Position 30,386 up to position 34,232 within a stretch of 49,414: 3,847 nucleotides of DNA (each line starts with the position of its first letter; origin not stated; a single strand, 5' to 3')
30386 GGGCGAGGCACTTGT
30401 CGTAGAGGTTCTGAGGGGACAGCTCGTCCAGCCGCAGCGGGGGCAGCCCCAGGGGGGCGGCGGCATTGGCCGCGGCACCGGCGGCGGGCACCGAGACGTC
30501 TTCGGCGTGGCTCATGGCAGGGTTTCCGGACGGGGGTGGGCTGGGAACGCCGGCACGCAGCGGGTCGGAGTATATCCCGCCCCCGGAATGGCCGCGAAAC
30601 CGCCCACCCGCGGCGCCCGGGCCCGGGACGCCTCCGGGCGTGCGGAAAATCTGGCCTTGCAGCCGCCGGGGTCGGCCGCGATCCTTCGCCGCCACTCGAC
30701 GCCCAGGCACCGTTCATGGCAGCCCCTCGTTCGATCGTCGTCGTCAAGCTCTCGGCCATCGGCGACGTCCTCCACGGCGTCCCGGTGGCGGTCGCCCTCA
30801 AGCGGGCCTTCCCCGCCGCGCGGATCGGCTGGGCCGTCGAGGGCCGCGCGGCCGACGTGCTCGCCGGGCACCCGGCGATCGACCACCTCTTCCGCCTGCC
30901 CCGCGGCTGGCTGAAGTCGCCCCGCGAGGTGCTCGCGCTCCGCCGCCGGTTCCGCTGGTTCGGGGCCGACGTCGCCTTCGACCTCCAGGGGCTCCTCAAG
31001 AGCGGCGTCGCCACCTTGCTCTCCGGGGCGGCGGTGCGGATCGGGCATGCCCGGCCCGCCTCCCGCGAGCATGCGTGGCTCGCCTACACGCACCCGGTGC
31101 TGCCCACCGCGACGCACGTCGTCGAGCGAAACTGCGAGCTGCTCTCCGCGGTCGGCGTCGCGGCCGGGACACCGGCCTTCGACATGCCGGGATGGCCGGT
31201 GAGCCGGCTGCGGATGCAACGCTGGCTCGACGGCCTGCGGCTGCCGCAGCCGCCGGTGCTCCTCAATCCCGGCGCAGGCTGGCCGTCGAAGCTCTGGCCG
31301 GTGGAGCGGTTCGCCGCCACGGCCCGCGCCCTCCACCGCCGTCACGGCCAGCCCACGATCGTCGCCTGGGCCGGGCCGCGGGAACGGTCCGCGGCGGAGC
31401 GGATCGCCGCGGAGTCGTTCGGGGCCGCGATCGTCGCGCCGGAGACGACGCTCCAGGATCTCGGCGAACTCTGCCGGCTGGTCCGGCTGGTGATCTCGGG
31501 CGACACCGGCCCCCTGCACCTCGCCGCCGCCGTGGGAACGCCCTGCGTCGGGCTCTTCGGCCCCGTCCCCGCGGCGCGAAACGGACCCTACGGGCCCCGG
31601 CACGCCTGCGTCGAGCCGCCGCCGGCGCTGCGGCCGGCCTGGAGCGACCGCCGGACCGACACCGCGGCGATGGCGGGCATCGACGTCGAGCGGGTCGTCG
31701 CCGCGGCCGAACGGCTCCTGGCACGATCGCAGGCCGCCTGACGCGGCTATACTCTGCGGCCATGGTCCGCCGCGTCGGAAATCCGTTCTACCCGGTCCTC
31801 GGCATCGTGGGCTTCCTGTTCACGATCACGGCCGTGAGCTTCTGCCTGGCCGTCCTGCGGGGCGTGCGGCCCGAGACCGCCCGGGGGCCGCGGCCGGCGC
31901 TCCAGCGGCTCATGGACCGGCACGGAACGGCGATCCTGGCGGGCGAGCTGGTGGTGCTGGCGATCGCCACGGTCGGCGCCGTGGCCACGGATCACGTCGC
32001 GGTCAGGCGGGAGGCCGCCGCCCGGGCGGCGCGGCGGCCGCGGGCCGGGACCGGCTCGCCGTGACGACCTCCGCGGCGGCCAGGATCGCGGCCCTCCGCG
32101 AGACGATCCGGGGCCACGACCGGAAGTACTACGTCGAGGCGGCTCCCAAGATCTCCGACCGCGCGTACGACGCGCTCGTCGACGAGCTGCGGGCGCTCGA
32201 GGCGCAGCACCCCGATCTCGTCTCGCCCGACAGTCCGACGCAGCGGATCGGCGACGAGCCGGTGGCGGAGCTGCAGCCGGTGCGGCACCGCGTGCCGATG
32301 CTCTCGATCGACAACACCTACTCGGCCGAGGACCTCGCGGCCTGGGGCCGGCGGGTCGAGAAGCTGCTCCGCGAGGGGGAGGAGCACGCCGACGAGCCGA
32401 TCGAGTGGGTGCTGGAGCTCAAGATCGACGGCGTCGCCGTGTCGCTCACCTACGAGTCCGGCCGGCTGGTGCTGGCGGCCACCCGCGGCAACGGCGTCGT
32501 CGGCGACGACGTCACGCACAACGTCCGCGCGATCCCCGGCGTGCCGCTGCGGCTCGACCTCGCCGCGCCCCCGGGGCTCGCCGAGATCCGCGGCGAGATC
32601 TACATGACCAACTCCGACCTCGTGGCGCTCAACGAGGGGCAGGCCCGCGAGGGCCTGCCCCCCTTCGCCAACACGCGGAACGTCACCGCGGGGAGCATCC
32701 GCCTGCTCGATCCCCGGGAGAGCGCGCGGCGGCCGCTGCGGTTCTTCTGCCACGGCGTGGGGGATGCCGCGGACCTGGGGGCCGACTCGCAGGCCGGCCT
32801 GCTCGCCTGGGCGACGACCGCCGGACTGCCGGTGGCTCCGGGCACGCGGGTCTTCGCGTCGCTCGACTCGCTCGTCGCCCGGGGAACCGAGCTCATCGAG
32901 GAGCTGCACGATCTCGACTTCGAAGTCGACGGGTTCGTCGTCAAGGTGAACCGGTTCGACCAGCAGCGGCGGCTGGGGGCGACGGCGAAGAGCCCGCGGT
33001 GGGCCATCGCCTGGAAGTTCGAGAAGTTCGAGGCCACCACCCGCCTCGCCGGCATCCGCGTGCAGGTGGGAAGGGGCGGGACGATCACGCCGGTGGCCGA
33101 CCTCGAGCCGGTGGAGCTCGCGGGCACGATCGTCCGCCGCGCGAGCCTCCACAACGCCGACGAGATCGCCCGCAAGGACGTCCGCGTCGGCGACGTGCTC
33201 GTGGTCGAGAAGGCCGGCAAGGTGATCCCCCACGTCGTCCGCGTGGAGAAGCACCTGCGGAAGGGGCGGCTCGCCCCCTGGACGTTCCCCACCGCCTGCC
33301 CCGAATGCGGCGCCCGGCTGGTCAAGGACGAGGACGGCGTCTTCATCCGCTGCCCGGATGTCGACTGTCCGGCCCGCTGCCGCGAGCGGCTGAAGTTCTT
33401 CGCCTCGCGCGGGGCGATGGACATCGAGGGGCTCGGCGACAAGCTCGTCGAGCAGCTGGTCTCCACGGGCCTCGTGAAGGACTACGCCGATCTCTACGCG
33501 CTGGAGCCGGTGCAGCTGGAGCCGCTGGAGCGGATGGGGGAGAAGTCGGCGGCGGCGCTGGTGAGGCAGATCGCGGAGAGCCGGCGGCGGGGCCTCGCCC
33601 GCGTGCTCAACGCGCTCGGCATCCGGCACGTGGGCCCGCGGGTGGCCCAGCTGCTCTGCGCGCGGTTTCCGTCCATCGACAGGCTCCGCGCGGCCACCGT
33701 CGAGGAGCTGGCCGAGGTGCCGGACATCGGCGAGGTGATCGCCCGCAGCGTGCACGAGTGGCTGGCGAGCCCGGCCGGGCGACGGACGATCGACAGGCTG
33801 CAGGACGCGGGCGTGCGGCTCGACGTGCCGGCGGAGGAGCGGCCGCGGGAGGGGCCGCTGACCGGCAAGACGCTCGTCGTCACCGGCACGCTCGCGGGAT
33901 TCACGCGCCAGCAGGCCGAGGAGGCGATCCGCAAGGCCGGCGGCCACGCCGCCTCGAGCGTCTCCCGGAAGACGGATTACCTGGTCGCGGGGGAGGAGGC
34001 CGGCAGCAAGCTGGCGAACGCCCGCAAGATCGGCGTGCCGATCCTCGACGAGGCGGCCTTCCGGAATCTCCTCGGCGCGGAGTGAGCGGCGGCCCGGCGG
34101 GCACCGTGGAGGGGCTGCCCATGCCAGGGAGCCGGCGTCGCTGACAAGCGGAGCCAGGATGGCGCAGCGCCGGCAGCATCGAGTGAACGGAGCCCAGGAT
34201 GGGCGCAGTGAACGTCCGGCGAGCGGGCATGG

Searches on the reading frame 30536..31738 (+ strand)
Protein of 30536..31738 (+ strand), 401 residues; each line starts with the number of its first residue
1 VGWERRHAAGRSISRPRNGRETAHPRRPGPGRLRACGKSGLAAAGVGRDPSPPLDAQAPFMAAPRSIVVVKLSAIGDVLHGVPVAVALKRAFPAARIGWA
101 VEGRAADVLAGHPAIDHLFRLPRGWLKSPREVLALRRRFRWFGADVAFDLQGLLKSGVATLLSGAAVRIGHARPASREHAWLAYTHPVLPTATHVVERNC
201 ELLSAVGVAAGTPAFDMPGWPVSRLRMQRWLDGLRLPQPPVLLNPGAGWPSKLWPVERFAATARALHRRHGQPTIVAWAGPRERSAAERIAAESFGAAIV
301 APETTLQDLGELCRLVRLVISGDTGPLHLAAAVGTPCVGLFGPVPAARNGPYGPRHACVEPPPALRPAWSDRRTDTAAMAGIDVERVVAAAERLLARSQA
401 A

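Call 16: search_protein_families(library=pfam, proteins=[window:30536-31738:+], max_evalue=0.001)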
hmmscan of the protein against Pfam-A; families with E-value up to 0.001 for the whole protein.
window:30536-31738:+ (401 aa): 1 family
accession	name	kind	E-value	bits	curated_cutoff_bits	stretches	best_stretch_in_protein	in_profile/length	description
PF01075.23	Glyco_transf_9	-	1.7e-41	142.6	22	1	133-359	2-227/247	Glycosyltransferase family 9 (heptosyltransferase)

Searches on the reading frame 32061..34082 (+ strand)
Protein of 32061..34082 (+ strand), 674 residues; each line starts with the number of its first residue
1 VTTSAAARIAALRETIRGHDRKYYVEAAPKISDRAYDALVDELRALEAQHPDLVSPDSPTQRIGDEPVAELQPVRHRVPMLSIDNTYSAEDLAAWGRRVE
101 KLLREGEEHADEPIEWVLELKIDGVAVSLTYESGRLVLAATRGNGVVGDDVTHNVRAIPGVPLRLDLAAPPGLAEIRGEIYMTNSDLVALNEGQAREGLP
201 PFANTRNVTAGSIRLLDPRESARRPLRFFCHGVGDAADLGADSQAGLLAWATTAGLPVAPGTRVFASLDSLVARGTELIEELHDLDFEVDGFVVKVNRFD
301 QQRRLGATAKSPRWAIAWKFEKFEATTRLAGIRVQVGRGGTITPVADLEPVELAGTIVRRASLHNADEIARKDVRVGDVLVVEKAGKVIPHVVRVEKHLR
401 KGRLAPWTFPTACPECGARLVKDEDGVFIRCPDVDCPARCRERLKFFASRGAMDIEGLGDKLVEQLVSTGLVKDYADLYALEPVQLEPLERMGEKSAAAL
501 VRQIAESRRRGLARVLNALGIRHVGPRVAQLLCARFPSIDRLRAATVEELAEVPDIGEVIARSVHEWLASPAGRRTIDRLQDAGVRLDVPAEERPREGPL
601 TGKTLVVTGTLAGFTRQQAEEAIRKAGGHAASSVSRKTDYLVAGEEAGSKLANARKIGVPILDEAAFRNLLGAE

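Call 16: search_protein_families(library=pfam, proteins=[window:32061-34082:+], max_evalue=0.001)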
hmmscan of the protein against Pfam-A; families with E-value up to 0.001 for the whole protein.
window:32061-34082:+ (674 aa): 9 families
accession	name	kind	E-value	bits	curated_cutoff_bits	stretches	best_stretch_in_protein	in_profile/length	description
PF01653.23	DNA_ligase_aden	-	4e-79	266.1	27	1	69-321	2-251/253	NAD-dependent DNA ligase adenylation domain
PF03120.22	DNA_ligase_OB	-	1.3e-30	105.5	32.9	1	326-402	1-77/79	NAD-dependent DNA ligase OB-fold domain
PF12826.13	HHH_2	-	1.9e-23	82.8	27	1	514-577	1-64/64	Helix-hairpin-helix motif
PF14520.12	HHH_5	-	4.3e-15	56.4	27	2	519-564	5-51/57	Helix-hairpin-helix domain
PF00533.33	BRCT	-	3e-10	40.6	21.3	1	596-666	2-73/78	BRCA1 C Terminus (BRCT) domain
PF03119.21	DNA_ligase_ZBD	-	5.1e-08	33.1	25.8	1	413-438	2-27/27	NAD-dependent DNA ligase C4 zinc finger domain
PF00633.29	HHH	-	5.5e-07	29.6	24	1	538-566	1-29/30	Helix-hairpin-helix motif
PF22745.1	Nlig-Ia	-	5.7e-05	24.1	27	1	6-55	3-52/92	DNA ligase-like, N-terminal NAD+-binding domain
PF12738.14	PTCB-BRCT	-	0.00073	19.9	22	0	615-661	12-58/63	twin BRCT domain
